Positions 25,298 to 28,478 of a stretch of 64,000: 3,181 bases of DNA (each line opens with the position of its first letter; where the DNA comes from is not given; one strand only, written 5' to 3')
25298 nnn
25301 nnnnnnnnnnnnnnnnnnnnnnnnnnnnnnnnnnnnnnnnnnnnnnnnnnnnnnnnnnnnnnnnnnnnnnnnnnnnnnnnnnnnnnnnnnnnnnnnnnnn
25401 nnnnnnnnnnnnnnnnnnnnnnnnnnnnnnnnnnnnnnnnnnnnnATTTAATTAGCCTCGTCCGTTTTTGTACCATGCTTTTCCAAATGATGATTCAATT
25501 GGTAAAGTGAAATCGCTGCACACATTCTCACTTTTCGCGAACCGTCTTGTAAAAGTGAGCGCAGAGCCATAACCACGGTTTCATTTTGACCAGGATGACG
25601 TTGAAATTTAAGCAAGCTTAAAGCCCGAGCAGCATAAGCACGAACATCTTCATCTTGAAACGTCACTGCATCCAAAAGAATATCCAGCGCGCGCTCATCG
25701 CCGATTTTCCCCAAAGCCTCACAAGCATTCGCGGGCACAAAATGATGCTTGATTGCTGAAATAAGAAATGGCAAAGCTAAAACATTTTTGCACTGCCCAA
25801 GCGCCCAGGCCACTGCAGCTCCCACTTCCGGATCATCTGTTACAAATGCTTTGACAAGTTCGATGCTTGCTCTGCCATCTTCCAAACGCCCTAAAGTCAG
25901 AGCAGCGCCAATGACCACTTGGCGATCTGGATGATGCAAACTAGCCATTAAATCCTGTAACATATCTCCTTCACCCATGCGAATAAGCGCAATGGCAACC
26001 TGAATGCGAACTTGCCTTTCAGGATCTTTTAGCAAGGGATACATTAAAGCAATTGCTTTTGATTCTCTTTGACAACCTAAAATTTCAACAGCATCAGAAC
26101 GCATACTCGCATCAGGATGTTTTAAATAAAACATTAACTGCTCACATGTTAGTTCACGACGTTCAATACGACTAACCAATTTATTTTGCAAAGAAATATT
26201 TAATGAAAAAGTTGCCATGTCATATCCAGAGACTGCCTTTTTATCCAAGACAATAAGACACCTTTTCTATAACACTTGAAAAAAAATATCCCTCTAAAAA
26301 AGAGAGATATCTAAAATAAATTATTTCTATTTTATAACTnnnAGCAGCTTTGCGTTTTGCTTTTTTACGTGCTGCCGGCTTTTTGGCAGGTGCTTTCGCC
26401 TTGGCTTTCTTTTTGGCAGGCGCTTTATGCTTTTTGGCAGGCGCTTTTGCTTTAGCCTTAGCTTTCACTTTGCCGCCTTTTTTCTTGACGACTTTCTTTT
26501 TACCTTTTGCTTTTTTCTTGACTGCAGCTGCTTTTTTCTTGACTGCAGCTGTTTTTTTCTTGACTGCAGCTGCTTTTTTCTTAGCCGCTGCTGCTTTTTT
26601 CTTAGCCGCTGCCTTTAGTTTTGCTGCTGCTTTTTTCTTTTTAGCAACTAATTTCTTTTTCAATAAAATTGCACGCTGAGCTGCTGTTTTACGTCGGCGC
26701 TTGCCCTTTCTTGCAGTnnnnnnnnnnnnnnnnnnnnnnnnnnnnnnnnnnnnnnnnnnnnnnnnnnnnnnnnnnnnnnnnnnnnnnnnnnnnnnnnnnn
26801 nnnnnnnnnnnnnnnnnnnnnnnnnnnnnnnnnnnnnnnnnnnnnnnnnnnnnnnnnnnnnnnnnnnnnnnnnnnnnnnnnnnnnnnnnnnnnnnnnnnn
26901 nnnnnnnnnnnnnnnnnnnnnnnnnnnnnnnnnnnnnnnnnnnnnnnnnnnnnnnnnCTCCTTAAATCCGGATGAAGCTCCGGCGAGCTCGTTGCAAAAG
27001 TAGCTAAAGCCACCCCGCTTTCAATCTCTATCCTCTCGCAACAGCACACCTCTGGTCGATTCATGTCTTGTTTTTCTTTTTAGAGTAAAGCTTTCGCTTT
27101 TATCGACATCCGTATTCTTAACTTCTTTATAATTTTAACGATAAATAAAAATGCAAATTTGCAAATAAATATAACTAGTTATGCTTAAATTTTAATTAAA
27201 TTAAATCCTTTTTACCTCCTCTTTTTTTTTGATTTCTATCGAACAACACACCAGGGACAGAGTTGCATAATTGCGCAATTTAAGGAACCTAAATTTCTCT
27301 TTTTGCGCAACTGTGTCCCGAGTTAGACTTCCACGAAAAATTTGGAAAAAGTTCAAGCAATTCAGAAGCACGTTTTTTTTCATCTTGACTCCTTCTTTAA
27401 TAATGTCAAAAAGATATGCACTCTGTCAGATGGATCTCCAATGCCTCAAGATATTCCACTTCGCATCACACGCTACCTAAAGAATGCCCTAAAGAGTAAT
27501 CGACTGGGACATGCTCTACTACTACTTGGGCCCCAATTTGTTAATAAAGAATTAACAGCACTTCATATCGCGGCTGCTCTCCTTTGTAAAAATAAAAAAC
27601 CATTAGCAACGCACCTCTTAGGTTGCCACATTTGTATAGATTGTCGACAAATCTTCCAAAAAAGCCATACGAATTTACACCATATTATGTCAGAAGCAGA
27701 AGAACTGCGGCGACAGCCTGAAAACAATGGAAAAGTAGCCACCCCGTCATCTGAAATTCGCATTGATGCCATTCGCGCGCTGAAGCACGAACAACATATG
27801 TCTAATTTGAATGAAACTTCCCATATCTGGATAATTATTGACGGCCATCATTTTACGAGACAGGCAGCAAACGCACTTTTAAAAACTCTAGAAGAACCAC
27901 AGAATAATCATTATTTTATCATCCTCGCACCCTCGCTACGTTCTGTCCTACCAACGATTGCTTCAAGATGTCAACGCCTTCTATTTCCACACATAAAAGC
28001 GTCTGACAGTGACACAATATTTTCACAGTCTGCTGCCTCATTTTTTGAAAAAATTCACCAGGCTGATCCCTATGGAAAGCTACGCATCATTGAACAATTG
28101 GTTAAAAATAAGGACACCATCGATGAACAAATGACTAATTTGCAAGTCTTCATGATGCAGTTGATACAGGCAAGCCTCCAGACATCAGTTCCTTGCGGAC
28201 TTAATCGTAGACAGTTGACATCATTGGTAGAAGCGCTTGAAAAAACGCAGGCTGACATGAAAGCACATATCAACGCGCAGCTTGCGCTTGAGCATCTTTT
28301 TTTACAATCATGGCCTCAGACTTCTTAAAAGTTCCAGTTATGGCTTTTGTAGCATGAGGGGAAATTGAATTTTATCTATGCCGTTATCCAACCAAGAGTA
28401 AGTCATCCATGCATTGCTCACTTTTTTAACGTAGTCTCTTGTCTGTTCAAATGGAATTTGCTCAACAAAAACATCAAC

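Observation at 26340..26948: Histone-H1-like Lys/Ala tail fused to tandem WLYY / YLYY-DK-...-RGG repeats, built on near-perfect 21-nt DNA repeats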

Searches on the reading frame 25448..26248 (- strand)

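Call 52: search_protein_families(library=pfam, proteins=[window:25448-26248:-], max_evalue=0.00001)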
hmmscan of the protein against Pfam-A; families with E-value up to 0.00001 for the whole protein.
window:25448-26248:- (266 aa): 5 families
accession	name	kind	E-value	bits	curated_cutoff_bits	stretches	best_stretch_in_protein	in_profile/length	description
PF13646.12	HEAT_2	-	4.6e-37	126.6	27.7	3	131-211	4-88/88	HEAT repeats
PF02985.28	HEAT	-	1e-11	44.3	23.5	0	229-251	5-27/31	HEAT repeat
PF03130.22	HEAT_PBS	-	2.2e-10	40.4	20.9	0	175-194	5-24/27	PBS lyase HEAT-like repeat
PF13513.12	HEAT_EZ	-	2e-08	35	27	0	64-90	28-54/55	HEAT-like repeat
PF12717.13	Cnd1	-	6.7e-06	26.7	26.4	0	202-253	2-50/162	non-SMC mitotic condensation complex subunit 1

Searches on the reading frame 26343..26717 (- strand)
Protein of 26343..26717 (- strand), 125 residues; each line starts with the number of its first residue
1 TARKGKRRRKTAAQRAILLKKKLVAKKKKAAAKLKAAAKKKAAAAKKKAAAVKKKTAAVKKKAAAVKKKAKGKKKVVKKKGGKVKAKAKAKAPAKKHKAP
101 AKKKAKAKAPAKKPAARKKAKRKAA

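Call 34: search_solved_structures(query=window:26343-26717:-, max_evalue=10)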
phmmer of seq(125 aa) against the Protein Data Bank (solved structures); distinct sequences matched with E-value up to 10: 14.
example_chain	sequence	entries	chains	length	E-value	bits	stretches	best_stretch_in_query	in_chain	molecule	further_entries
9bqr_A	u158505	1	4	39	0.029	18.6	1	36-68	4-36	K6E/E8K Double Mutant of Cu-4SCC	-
8vhs_A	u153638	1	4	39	0.031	18.6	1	36-68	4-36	Cu-4SCC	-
9rgz_A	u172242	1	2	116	0.042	18.2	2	42-69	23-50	sc-apCC3-CW-2NTT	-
9rgv_A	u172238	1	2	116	0.065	17.5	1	18-67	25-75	sc-apCC3-CW1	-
9rgw_A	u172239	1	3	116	0.068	17.5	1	18-67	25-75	sc-apCC3-CW2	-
9som_A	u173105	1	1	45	0.082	17.2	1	37-71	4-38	Designed coiled coil with two distinct Terbium sites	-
9rgx_A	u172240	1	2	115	0.085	17.2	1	18-69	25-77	sc-apCC3-ACW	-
3r4a_A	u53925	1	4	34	0.15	16.3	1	42-70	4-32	coiled coil helix CC-tet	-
3r4h_A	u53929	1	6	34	0.17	16.2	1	42-70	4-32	coiled coil helix CC-Tet-phi22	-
9rgy_A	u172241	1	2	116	0.17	16.2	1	18-67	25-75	sc-apCC3-CW-0NTT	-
4dzl_A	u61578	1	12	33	0.25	15.6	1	42-68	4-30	COILED-COIL PEPTIDE CC-TRI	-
4liy_A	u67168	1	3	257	0.31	15.4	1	36-72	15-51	Fiber protein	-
1bb1_C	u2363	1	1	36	0.62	14.4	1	36-65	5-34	DESIGNED, THERMOSTABLE HETEROTRIMERIC COILED COIL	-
6ds9_A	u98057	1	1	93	3.2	12.1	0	14-89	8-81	de novo designed three helix bundle GRa3D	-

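Call 36: search_protein_families(library=pfam, proteins=[window:26343-26717:-], max_evalue=1)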
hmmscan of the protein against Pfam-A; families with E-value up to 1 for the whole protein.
seq(125 aa): 0 families

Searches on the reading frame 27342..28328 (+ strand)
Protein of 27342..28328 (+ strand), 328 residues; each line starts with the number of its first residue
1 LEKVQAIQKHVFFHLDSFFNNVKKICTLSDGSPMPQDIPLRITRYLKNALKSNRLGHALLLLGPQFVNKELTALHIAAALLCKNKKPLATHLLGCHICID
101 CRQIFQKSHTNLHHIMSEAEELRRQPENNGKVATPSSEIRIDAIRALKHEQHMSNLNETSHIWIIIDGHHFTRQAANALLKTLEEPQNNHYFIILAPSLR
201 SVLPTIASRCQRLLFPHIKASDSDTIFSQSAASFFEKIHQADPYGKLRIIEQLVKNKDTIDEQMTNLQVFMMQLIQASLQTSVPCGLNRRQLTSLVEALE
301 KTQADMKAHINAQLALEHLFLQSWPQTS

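Call 52: search_protein_families(library=pfam, proteins=[window:27342-28328:+], max_evalue=0.00001)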
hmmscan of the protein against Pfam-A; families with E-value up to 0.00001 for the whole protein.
window:27342-28328:+ (328 aa): 1 family
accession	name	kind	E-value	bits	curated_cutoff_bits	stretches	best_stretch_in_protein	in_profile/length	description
PF13177.12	DNA_pol3_delta2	-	9e-40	136.7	27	1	42-217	5-159/161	DNA polymerase III, delta subunit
